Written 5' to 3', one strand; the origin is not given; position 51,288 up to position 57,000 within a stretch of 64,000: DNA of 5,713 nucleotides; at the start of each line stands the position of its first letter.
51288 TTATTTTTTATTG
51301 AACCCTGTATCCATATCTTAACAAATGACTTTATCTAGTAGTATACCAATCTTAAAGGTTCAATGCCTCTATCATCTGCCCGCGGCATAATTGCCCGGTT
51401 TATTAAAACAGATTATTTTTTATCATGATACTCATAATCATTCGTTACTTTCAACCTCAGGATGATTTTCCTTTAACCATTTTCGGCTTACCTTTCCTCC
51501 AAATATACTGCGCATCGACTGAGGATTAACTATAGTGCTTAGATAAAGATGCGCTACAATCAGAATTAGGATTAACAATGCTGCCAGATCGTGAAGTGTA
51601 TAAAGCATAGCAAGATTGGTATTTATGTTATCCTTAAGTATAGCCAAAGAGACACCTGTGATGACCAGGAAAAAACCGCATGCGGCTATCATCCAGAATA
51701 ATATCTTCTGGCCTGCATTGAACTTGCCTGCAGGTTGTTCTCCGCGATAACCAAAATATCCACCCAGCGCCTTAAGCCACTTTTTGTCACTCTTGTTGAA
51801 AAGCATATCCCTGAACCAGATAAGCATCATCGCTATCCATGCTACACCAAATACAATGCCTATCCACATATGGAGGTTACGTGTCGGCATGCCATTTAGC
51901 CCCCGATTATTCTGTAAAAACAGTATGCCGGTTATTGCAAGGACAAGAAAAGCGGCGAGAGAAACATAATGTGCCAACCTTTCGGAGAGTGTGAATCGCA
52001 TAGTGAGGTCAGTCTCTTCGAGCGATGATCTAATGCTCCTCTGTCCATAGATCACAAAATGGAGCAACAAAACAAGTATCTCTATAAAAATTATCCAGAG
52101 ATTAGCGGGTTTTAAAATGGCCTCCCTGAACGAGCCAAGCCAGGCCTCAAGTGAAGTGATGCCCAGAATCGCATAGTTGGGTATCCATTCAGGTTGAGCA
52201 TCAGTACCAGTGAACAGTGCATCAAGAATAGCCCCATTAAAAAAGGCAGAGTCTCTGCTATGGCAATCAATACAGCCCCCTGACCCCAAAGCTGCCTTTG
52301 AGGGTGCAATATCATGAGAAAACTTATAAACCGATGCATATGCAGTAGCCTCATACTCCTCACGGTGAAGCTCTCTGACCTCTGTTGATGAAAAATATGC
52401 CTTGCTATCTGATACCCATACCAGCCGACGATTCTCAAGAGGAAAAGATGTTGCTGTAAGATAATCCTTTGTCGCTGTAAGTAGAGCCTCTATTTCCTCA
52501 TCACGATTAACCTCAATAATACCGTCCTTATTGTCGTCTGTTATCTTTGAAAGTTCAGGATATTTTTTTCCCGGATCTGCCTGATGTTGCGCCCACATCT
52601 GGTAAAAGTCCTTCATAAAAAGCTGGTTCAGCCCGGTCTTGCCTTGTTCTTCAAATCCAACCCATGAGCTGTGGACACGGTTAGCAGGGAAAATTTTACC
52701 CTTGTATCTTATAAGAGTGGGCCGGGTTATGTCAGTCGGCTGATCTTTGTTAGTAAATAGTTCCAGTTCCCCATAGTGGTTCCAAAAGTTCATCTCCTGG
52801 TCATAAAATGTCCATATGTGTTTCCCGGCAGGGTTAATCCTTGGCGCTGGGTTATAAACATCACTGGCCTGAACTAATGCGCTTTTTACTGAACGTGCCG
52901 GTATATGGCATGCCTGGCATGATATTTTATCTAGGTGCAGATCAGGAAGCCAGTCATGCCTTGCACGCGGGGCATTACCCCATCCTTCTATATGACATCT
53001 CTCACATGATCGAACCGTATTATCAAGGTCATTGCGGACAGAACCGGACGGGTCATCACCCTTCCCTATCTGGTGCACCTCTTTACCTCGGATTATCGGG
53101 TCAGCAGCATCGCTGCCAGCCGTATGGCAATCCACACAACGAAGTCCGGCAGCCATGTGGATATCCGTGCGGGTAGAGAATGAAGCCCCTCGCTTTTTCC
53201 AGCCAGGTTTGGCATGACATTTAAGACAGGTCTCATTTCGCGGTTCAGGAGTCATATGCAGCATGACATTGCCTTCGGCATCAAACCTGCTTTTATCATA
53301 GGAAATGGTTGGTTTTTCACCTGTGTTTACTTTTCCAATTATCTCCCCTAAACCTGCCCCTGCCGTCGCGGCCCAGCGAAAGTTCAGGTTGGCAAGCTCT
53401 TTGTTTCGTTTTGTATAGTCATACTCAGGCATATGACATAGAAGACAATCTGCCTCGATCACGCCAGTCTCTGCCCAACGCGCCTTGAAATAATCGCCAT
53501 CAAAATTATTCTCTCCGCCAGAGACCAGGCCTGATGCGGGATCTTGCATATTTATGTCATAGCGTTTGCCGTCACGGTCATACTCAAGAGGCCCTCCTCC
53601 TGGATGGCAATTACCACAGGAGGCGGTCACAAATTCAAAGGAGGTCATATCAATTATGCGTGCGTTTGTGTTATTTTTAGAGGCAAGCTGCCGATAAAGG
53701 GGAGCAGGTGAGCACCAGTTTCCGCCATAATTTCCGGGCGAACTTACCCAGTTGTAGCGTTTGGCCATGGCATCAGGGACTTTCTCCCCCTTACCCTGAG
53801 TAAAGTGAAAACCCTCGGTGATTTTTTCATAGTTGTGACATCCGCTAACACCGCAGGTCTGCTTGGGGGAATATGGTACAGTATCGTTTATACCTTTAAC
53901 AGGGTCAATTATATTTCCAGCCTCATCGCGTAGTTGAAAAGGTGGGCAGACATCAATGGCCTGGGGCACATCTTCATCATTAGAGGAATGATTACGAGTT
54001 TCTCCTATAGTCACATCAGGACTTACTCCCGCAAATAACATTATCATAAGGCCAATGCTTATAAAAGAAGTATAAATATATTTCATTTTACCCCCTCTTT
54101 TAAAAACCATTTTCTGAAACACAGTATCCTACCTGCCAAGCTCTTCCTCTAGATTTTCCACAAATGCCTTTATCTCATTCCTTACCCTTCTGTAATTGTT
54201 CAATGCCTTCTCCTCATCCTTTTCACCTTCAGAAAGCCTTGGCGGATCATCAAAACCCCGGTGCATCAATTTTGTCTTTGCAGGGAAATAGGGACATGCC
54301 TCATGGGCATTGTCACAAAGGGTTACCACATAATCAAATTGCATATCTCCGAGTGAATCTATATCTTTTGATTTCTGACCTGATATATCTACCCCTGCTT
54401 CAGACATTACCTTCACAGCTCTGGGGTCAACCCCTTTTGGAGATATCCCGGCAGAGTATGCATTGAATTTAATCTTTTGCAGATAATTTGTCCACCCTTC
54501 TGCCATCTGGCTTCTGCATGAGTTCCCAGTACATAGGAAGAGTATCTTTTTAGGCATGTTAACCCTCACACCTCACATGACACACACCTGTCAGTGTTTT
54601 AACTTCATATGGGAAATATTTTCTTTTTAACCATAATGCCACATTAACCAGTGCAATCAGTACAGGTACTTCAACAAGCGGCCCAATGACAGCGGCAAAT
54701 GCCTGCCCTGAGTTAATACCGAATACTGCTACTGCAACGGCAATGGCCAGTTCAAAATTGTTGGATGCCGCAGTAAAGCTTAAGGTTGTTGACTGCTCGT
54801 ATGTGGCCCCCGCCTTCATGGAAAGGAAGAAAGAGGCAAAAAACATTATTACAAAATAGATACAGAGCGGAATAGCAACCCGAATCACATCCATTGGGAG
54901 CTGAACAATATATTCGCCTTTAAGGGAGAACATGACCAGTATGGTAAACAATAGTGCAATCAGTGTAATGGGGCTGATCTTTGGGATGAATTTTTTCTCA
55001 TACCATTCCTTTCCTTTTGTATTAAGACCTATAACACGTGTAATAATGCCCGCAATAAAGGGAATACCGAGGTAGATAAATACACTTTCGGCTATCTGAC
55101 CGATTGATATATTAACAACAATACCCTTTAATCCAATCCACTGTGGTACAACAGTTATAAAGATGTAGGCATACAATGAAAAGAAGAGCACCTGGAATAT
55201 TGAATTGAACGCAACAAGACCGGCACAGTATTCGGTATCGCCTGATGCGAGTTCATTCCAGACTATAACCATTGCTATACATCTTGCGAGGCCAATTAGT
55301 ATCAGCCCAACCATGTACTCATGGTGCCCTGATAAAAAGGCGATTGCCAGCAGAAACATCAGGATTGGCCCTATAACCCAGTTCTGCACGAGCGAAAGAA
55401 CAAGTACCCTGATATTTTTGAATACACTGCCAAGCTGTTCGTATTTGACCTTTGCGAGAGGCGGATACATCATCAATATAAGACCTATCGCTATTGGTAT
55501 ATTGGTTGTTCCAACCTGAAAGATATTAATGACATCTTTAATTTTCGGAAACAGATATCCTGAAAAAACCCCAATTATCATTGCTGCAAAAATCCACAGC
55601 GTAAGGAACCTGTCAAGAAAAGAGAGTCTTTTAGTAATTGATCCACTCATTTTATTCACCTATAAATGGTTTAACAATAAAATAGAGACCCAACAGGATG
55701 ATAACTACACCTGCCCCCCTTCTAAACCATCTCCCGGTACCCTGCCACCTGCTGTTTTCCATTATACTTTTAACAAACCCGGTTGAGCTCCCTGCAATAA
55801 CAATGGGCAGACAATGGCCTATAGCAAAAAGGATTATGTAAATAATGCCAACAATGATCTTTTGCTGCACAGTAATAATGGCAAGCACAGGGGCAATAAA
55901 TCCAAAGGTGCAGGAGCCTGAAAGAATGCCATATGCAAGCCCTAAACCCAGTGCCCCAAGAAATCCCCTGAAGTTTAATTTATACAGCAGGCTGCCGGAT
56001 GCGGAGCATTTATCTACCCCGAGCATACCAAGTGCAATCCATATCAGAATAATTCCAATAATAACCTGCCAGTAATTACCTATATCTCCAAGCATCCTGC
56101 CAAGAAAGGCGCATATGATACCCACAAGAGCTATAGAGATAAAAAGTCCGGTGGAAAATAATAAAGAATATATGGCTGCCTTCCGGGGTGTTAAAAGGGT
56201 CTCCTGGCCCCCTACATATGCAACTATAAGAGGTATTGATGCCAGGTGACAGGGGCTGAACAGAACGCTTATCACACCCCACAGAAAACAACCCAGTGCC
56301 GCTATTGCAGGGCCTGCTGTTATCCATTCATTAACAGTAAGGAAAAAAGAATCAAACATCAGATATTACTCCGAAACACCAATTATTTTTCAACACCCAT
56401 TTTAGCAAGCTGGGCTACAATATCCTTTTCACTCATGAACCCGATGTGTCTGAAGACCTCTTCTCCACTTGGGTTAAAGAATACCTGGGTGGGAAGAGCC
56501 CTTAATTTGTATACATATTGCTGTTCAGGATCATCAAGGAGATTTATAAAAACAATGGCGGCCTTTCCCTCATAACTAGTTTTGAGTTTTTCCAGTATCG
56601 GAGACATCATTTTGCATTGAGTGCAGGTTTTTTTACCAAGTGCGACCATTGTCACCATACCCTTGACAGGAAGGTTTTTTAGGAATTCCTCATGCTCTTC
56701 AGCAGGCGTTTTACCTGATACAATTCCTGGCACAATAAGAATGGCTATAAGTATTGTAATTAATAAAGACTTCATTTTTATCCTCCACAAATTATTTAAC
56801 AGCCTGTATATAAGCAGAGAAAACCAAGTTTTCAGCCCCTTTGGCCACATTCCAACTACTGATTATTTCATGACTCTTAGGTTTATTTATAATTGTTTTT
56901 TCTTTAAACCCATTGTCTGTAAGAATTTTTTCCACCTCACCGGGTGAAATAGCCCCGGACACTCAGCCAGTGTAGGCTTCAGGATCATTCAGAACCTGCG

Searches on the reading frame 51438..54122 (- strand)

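Call 3: search_protein_families(library=pfam, proteins=[window:51438-54122:-], max_evalue=0.01)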
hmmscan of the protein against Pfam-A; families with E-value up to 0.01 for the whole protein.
window:51438-54122:- (894 aa): 10 families
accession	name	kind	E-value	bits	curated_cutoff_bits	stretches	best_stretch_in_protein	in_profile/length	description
PF01292.26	Ni_hydr_CYTB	-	1.4e-21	77.5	30.1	1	709-876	1-179/179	Prokaryotic cytochrome b561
PF13435.11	Cytochrome_C554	-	1.5e-08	35.9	20.8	1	290-334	41-84/84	Cytochrome c554 and c-prime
PF14522.11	Cytochrome_C7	-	1.4e-07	31.6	24.8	1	295-377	12-66/67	Cytochrome c7 and related cytochrome c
PF03264.19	Cytochrom_NNT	-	3.1e-07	30.7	24.1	1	219-334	62-165/174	NapC/NirT cytochrome c family, N-terminal region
PF14537.11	Cytochrom_c3_2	-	1.8e-05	25.6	25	0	322-406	2-64/79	Cytochrome c3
PF22678.1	Cytochrom_c_NrfB-like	-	2.2e-05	25.3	27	0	282-345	29-76/89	Cytochrome c-type protein NrfB-like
PF09699.15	Paired_CXXCH_1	-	4.7e-05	23.4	20.6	0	289-305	22-38/41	Doubled CXXCH motif (Paired_CXXCH_1)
PF22113.1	Mtrc-MtrF_II-IV_dom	-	7.9e-05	22.7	30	1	223-337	81-167/176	Outer membrane cytochrome MtrC/MtrF-like, domains II/IV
PF03188.21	Cytochrom_B561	-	0.00016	22.4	23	0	715-784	35-105/137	Eukaryotic cytochrome b561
PF14358.11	DUF4405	-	0.00063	20.6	26.7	1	720-761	5-57/66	Domain of unknown function (DUF4405)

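Call 4: search_protein_families(library=ncbifam, proteins=[window:51438-54122:-], max_evalue=0.01)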
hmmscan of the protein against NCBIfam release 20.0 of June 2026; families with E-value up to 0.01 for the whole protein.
window:51438-54122:- (894 aa): 17 families
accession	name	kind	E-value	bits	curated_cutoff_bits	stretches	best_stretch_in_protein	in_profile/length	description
TIGR01583.1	formate-DH-gamm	equivalog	2.8e-35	122.1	115.85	1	708-889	3-196/204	formate dehydrogenase subunit gamma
NF007924.0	PRK10639.1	equivalog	1.3e-19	70.9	341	1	704-889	4-197/211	formate dehydrogenase cytochrome b556 subunit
NF007558.0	PRK10179.1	equivalog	4.2e-19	69.1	339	1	704-889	4-199/217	formate dehydrogenase-N subunit gamma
TIGR04315.1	octaheme_Shew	subfamily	1.3e-12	47.5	375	1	317-411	175-255/440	tetrathionate reductase family octaheme c-type cytochrome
TIGR04314.1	methano7heme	equivalog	4.6e-09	35.6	250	1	158-409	35-283/494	methanogenesis multiheme c-type cytochrome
TIGR03153.1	cytochr_NrfH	equivalog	3.9e-08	33.4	134.2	1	366-423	24-76/138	cytochrome c nitrite reductase small subunit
TIGR03146.1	cyt_nit_nrfB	equivalog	4.3e-07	30.3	166.6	2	224-337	12-120/145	cytochrome c nitrite reductase pentaheme subunit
NF008659.0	PRK11659.1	equivalog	7.6e-06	25.7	184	1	293-406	43-142/188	cytochrome c nitrite reductase pentaheme subunit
TIGR03508.1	decahem_SO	subfamily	2.6e-05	23.8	192.2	1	289-421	63-165/258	DmsE family decaheme c-type cytochrome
TIGR03507.1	decahem_SO1788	subfamily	4.3e-05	22.2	209.3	0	224-339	577-666/672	OmcA/MtrC family decaheme c-type cytochrome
NF045713.1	CxxCH_16_HmcA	equivalog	0.00033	19.4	400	1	217-337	126-237/541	sulfate respiration complex hexadecaheme cytochrome HmcA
NF043010.1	Cyt554_Nsmonas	equivalog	0.00093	18.6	400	0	371-423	81-132/238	cytochrome c-550 CycA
TIGR02125.1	CytB-hydogenase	equivalog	0.0016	18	121.5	0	709-864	2-190/212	Ni/Fe-hydrogenase, b-type cytochrome subunit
NF011582.1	PRK15006.1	equivalog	0.0037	16.9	204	1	799-866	164-232/248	thiosulfate reductase cytochrome B subunit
NF041198.1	UshA_like_PCGU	equivalog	0.0042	15.7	275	0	297-411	409-513/519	UshA-like (seleno)protein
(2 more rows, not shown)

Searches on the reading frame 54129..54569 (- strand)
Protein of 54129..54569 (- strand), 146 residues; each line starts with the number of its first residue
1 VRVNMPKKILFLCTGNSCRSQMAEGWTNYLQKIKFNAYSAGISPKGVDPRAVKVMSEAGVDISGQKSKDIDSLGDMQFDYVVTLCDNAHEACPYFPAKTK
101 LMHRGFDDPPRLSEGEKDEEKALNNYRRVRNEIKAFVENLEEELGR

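Call 3: search_protein_families(library=pfam, proteins=[window:54129-54569:-], max_evalue=0.01)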
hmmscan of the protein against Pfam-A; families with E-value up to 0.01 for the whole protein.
window:54129-54569:- (146 aa): 1 family
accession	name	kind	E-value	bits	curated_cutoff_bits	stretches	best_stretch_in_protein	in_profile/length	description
PF01451.26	LMWPc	-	5.2e-21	75.8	23.2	1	9-140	1-143/144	Low molecular weight phosphotyrosine protein phosphatase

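Call 4: search_protein_families(library=ncbifam, proteins=[window:54129-54569:-], max_evalue=0.01)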
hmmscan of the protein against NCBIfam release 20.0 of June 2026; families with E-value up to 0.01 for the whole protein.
window:54129-54569:- (146 aa): 5 families
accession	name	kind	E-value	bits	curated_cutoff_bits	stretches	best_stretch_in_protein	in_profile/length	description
TIGR02691.1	arsC_pI258_fam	equivalog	1.2e-41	142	174.3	1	9-139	1-128/129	arsenate reductase (thioredoxin)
NF010053.0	PRK13530.1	subfamily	7.9e-39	133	215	1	7-142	4-130/133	arsenate reductase (thioredoxin)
TIGR02689.1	ars_reduc_gluta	equivalog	2.4e-26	92.4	157.6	1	7-140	1-125/126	arsenate reductase, glutathione/glutaredoxin type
NF007520.0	PRK10126.1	equivalog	5e-07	30.3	243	1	6-96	2-95/147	low molecular weight protein-tyrosine-phosphatase Wzb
NF008486.0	PRK11391.1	equivalog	0.00066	20.2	247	1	7-82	7-84/148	phosphotyrosine-protein phosphatase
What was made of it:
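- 54129..54569 (-): Thioredoxin-type ArsC (LMWP family). Calls 3, 4.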

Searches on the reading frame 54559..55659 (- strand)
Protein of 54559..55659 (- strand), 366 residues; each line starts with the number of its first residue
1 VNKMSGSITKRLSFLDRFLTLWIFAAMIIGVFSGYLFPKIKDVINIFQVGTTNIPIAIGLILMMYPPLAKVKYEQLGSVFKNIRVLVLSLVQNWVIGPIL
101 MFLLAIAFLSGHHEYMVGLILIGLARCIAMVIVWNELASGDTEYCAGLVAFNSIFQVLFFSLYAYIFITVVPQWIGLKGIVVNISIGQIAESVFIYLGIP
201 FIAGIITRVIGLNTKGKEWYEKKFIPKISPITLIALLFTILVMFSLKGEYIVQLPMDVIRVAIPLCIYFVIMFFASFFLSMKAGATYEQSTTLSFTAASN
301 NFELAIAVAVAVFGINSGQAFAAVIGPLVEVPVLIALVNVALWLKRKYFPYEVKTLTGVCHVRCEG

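Call 3: search_protein_families(library=pfam, proteins=[window:54559-55659:-], max_evalue=0.01)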
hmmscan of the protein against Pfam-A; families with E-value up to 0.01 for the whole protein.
window:54559-55659:- (366 aa): 1 family
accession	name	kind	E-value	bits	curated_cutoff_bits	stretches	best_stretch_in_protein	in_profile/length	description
PF01758.21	SBF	-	2.7e-61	207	24.3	1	57-253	1-190/191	Sodium Bile acid symporter family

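Call 4: search_protein_families(library=ncbifam, proteins=[window:54559-55659:-], max_evalue=0.01)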
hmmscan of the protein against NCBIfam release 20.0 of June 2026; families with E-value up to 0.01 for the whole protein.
window:54559-55659:- (366 aa): 1 family
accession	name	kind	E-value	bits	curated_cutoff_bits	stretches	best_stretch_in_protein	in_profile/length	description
TIGR00832.1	acr3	equivalog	4.3e-138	460.1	282.8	1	12-341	1-327/327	ACR3 family arsenite efflux transporter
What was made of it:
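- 54559..55659 (-): ACR3 arsenite efflux permease. TIGR00832 scores 460 bits, above its cut-off of 282.8: call 4.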

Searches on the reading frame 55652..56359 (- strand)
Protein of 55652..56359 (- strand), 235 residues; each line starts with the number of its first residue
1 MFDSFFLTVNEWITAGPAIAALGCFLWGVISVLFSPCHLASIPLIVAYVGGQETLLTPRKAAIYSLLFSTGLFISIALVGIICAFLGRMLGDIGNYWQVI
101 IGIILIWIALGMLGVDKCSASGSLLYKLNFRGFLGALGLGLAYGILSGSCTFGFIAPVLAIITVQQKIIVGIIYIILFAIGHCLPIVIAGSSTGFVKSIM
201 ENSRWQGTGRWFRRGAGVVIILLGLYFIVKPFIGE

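Call 3: search_protein_families(library=pfam, proteins=[window:55652-56359:-], max_evalue=0.01)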
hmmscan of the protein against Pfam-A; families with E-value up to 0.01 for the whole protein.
window:55652-56359:- (235 aa): 2 families
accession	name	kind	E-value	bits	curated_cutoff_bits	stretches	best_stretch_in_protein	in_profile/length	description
PF02683.22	DsbD_TM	-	7.7e-14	51.9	27.1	1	21-195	4-187/219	Cytochrome C biogenesis protein transmembrane domain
PF13386.12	DsbD_2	-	4.2e-08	33.8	24.9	1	25-226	3-199/199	Cytochrome C biogenesis protein transmembrane region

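Call 4: search_protein_families(library=ncbifam, proteins=[window:55652-56359:-], max_evalue=0.01)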
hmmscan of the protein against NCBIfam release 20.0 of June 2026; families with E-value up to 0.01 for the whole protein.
window:55652-56359:- (235 aa): 3 families
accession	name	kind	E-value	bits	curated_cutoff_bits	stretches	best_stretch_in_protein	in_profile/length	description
NF045694.1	seleno_TsoB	exception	4.7e-12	44.8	805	1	20-233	184-395/572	rhodanese/DsbD fusion-like selenoprotein TsoB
NF001419.0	PRK00293.1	subfamily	2.2e-05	23.3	330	1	21-193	172-352/574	protein-disulfide reductase DsbD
NF010310.2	PRK13747.1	equivalog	0.0051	16.7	80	1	22-85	14-73/76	broad-spectrum mercury transporter MerE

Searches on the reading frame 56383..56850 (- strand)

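Call 7: search_protein_families(library=pfam, proteins=[window:56383-56850:-], max_evalue=0.001)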
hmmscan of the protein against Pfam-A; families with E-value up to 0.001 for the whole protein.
window:56383-56850:- (155 aa): 2 families
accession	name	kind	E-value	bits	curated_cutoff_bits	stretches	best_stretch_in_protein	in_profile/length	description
PF00085.26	Thioredoxin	-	2.4e-09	37.6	23.5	1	55-149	9-102/103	Thioredoxin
PF13098.12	Thioredoxin_2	-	6.5e-07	30.1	27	1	67-147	8-103/104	Thioredoxin-like domain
